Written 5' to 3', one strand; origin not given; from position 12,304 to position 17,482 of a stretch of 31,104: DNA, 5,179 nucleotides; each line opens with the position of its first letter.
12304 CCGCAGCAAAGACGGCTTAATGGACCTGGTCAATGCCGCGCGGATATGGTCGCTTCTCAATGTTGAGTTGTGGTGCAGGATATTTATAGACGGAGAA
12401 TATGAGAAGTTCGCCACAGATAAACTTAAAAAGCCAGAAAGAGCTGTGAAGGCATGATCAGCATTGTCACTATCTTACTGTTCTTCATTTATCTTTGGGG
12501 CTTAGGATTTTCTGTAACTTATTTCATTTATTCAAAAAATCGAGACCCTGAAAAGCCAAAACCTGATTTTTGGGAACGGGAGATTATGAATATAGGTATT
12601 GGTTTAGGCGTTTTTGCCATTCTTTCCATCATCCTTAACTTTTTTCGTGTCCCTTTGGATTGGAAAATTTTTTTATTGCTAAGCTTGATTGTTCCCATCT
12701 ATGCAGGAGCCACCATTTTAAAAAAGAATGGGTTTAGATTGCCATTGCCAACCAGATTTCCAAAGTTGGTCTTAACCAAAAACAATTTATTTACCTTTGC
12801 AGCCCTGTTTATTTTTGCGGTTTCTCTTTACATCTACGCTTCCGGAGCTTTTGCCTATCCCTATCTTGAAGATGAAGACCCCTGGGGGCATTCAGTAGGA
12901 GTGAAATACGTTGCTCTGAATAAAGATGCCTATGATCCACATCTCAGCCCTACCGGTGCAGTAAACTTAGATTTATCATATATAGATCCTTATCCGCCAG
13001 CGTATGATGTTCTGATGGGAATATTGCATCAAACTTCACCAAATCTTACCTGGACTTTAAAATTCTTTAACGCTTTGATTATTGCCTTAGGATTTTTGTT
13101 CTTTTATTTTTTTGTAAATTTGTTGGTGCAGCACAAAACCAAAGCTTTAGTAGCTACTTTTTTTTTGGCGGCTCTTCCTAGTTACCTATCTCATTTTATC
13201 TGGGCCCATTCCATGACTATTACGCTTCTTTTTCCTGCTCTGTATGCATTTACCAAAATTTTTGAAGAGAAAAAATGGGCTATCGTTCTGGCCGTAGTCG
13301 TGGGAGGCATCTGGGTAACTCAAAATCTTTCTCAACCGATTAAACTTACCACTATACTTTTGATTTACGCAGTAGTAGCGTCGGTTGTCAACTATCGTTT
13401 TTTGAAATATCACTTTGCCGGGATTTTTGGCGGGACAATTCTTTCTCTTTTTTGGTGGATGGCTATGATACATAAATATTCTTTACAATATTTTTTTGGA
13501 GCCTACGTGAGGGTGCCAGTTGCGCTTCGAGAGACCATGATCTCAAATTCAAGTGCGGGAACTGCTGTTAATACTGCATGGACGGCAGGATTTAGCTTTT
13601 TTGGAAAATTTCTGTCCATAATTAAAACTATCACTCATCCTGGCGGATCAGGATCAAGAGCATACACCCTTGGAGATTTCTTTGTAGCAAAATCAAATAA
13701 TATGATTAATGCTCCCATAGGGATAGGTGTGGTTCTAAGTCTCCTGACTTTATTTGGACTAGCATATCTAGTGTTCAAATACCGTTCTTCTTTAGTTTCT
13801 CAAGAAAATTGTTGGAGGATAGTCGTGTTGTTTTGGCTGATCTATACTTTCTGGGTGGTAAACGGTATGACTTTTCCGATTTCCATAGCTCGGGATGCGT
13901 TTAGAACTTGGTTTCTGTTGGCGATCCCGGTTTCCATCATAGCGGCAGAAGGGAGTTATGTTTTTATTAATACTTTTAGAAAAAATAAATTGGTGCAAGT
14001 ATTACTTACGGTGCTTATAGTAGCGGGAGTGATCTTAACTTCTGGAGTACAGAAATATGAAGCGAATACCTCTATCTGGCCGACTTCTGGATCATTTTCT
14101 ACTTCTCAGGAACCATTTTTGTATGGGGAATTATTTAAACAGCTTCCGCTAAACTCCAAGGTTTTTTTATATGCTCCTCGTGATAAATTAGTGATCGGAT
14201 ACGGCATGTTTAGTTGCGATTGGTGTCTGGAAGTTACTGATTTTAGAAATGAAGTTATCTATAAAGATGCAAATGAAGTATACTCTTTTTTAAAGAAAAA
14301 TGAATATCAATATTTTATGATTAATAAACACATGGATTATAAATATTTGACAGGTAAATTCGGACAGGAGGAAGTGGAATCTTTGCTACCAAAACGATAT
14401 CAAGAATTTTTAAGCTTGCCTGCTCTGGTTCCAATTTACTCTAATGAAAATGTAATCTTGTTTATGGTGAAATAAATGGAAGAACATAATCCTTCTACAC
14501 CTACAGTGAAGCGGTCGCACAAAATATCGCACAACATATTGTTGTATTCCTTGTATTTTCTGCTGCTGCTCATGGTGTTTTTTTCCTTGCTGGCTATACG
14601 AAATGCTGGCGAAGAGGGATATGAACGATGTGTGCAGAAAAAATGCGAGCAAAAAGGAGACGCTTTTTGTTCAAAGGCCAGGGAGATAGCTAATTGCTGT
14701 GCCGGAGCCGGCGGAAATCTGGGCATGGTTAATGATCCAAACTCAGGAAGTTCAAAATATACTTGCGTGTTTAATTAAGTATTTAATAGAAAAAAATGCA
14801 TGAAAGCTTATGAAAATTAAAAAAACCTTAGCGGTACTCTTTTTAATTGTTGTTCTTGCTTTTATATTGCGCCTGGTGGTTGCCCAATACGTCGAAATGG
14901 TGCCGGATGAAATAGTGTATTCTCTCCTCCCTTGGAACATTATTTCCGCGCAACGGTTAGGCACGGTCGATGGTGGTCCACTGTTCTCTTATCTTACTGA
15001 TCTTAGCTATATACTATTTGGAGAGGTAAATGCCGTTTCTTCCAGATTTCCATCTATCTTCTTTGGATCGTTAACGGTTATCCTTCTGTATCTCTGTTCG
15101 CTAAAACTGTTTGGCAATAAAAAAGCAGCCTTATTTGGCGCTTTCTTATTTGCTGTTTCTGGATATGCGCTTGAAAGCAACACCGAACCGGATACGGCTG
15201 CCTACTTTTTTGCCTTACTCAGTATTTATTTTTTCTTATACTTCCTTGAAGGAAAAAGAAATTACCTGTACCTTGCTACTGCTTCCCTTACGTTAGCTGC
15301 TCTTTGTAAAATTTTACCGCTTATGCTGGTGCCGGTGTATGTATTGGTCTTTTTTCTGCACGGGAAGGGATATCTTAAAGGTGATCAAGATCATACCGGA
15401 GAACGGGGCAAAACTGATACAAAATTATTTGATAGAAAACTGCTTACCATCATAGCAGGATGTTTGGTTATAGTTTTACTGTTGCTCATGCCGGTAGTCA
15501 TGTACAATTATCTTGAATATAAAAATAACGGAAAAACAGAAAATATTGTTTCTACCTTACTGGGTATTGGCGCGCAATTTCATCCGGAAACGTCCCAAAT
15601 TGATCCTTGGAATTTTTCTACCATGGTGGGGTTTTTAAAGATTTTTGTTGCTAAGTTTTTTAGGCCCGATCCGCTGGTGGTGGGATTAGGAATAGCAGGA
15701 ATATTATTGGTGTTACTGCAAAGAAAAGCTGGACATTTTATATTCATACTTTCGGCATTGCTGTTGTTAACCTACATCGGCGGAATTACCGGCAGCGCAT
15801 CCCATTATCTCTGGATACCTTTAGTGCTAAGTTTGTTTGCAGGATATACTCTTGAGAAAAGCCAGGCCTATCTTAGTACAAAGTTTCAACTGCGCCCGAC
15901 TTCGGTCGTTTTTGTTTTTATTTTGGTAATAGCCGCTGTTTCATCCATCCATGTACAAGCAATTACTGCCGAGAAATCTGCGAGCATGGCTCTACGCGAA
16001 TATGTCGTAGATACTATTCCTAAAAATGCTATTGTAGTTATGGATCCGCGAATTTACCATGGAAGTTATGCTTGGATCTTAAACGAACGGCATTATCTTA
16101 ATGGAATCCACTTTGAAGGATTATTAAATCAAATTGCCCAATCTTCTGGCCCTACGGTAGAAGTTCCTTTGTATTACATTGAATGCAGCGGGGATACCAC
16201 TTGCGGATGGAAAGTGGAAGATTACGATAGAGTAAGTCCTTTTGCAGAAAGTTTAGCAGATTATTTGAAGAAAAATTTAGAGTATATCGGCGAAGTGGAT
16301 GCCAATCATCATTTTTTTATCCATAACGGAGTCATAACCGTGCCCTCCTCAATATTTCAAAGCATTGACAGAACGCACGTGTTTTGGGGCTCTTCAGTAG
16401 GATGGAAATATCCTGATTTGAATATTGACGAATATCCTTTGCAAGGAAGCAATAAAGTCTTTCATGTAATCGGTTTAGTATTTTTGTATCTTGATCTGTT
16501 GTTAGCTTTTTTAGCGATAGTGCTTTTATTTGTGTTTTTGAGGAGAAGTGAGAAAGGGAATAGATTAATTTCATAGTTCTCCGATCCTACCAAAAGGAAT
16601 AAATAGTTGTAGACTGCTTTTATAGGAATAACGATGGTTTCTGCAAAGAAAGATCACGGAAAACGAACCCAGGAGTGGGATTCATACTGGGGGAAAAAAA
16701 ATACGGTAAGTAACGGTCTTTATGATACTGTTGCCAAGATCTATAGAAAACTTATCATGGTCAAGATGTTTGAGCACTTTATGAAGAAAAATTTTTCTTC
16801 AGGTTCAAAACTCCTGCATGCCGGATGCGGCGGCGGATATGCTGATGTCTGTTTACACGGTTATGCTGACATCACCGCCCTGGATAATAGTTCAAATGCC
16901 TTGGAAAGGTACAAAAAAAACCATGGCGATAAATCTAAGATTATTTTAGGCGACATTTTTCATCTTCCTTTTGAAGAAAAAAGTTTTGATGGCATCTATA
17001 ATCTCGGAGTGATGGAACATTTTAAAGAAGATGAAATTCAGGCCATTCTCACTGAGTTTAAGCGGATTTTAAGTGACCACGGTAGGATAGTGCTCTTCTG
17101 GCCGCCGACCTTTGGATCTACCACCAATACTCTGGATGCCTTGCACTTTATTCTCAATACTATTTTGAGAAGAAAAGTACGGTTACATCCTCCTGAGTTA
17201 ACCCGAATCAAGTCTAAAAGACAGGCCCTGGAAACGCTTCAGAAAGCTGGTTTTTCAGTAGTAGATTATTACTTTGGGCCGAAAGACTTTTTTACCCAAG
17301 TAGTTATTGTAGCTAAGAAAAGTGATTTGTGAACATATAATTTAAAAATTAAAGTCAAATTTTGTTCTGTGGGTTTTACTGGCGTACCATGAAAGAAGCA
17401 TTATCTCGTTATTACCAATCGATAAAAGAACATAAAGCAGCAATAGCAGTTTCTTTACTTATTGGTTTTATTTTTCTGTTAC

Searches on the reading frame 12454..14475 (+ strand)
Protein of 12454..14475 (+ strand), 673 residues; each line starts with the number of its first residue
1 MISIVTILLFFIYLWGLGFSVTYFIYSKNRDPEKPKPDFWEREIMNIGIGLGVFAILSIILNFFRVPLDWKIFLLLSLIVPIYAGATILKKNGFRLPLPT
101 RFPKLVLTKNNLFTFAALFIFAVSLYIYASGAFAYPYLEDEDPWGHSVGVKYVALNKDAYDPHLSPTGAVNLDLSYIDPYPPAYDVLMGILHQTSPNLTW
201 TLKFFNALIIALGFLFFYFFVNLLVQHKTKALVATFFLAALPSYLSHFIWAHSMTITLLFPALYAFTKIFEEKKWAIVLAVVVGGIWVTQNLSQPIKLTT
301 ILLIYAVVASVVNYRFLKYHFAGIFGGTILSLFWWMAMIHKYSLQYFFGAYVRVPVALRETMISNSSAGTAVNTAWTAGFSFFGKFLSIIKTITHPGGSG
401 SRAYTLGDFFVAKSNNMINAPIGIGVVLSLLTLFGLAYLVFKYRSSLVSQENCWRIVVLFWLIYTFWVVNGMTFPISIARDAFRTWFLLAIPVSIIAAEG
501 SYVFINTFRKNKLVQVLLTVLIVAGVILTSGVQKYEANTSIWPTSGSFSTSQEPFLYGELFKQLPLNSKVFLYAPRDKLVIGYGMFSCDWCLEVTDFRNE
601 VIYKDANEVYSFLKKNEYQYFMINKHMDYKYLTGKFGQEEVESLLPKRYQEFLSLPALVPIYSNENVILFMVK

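Call 5: search_protein_families(library=pfam, proteins=[window:12454-14475:+], max_evalue=0.001)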
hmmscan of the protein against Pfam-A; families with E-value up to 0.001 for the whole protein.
window:12454-14475:+ (673 aa): 0 families

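Call 41: search_protein_families(library=pfam, proteins=[window:12454-14475:+], max_evalue=10)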
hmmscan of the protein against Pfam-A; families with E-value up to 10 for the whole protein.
window:12454-14475:+ (673 aa): 1 family
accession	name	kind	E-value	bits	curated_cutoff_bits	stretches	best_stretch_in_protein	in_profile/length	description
PF11293.13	DUF3094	-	8.8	6.5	27.1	0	478-495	23-40/55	Protein of unknown function (DUF3094)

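Call 88: search_protein_families(library=ncbifam, proteins=[window:12454-14475:+], max_evalue=0.001)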
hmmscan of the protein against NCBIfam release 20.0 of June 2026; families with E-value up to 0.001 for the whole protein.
window:12454-14475:+ (673 aa): 0 families

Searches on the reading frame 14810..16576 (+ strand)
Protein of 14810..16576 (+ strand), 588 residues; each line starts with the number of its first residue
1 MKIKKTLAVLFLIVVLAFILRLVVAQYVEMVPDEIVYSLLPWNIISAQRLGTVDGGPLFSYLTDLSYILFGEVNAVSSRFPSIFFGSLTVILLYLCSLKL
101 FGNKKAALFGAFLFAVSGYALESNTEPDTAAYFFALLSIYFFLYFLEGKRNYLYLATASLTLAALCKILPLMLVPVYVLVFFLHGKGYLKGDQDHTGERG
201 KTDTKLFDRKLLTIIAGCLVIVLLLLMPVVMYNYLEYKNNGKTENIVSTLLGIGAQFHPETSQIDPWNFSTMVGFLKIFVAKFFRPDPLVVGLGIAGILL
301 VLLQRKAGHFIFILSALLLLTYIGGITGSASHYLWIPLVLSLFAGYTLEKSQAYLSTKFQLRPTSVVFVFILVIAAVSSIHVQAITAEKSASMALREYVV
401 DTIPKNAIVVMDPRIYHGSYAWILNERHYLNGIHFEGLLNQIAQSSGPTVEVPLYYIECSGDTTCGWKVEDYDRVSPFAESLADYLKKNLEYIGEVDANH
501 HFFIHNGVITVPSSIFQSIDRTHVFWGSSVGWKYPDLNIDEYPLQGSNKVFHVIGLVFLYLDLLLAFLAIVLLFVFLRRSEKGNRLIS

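Call 5: search_protein_families(library=pfam, proteins=[window:14810-16576:+], max_evalue=0.001)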
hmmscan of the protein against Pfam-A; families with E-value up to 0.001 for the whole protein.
window:14810-16576:+ (588 aa): 3 families
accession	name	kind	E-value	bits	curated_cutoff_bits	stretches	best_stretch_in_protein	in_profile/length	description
PF13231.12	PMT_2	-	7.8e-17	62.4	26.1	1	55-183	2-130/160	Dolichyl-phosphate-mannose-protein mannosyltransferase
PF02366.24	PMT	-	4.8e-08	33.3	22.7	1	59-182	66-198/245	Dolichyl-phosphate-mannose-protein mannosyltransferase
PF24677.1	DUF7657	-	5.5e-05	22.5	26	1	66-227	104-260/401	Domain of unknown function (DUF7657)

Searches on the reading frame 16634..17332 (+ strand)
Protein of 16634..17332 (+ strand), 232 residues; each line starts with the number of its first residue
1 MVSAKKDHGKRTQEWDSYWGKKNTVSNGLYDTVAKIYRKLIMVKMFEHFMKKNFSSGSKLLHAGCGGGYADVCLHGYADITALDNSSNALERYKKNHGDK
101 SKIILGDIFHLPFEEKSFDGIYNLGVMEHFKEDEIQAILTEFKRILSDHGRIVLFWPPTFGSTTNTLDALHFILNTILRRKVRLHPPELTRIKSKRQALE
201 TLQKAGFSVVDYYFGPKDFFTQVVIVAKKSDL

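Call 5: search_protein_families(library=pfam, proteins=[window:16634-17332:+], max_evalue=0.001)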
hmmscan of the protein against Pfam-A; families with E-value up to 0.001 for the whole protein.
window:16634-17332:+ (232 aa): 6 families
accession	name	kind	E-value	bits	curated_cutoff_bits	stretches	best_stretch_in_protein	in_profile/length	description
PF08241.18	Methyltransf_11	-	1e-16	61.8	21.2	1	61-154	1-95/95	Methyltransferase domain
PF13649.12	Methyltransf_25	-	3.1e-14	53.9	27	1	61-150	2-97/97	Methyltransferase domain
PF13847.12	Methyltransf_31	-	3.4e-08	33.7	27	1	55-154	2-109/145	Methyltransferase domain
PF08242.18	Methyltransf_12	-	1.6e-07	32.4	30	1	61-152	1-98/98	Methyltransferase domain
PF13489.12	Methyltransf_23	-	4.6e-06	26.9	27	1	52-210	18-162/164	Methyltransferase domain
PF02353.26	CMAS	-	5.4e-06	26.4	27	1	48-155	54-165/273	Mycolic acid cyclopropane synthetase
